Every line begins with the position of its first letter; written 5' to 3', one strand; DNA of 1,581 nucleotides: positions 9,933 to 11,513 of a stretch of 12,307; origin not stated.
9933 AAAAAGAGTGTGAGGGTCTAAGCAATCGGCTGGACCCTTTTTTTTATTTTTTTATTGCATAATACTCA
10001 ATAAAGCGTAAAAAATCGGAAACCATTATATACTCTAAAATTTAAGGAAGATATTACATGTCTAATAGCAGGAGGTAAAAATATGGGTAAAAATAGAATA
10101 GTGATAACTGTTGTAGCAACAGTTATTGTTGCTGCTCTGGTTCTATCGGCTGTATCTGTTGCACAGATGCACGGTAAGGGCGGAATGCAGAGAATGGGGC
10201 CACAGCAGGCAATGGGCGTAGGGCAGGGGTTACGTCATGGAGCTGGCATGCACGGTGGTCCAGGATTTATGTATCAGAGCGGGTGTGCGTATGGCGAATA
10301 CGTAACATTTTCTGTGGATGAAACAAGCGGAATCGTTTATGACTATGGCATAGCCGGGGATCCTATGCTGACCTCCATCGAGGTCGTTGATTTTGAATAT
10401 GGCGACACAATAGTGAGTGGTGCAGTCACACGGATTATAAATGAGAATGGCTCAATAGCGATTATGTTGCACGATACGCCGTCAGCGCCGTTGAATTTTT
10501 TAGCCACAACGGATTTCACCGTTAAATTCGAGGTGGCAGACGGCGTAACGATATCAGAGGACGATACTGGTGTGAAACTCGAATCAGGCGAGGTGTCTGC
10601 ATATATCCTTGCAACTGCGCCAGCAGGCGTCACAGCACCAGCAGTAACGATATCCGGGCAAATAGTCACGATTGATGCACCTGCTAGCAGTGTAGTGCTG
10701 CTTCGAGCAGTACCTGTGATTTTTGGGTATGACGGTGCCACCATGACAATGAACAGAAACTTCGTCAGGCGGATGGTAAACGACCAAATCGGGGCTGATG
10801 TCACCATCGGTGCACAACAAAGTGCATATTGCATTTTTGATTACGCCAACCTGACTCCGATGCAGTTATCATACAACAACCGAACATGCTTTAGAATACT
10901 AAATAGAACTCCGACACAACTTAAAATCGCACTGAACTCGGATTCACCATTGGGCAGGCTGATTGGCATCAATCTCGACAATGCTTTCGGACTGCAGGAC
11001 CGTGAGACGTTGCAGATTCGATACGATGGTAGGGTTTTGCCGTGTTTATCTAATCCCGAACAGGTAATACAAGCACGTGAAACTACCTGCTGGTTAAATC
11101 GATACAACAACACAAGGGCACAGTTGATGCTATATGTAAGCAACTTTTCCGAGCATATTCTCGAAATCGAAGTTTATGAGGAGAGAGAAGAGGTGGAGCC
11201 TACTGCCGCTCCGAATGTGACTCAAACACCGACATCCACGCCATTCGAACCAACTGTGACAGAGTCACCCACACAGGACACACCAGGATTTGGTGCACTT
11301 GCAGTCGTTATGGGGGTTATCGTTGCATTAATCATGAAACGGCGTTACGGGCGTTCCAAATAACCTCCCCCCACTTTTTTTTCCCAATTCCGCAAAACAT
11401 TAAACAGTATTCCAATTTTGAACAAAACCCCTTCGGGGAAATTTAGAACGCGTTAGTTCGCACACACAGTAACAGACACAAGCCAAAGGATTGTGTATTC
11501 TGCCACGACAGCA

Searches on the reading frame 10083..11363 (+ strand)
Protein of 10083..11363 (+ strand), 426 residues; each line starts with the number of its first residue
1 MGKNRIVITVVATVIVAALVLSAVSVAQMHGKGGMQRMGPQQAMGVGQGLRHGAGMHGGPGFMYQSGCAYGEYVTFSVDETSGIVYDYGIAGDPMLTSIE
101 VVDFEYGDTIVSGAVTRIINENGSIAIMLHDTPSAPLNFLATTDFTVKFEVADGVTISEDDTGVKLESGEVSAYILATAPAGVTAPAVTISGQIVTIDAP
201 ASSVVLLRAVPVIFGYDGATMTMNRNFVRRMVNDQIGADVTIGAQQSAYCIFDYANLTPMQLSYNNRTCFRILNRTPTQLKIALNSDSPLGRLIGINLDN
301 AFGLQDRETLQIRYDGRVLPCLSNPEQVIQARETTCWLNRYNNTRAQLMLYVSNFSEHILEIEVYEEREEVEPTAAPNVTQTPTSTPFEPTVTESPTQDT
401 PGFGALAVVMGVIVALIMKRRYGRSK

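Call 4: search_protein_families(library=pfam, proteins=[window:10083-11363:+])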
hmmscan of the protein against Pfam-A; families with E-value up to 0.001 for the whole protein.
window:10083-11363:+ (426 aa): 0 families

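Call 30: search_protein_families(library=pfam, proteins=[window:10083-11363:+], max_evalue=0.01)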
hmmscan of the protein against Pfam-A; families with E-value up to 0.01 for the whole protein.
window:10083-11363:+ (426 aa): 0 families

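Call 31: search_protein_families(library=ncbifam, proteins=[window:10083-11363:+], max_evalue=0.001)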
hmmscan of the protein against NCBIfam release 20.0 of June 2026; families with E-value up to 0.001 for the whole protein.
window:10083-11363:+ (426 aa): 1 family
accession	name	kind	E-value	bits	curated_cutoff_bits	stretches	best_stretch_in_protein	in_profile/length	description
NF041431.1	S_layer_MEMAR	equivalog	0.001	17.6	600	1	370-421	765-818/819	MEMAR_RS02690 family S-layer glycoprotein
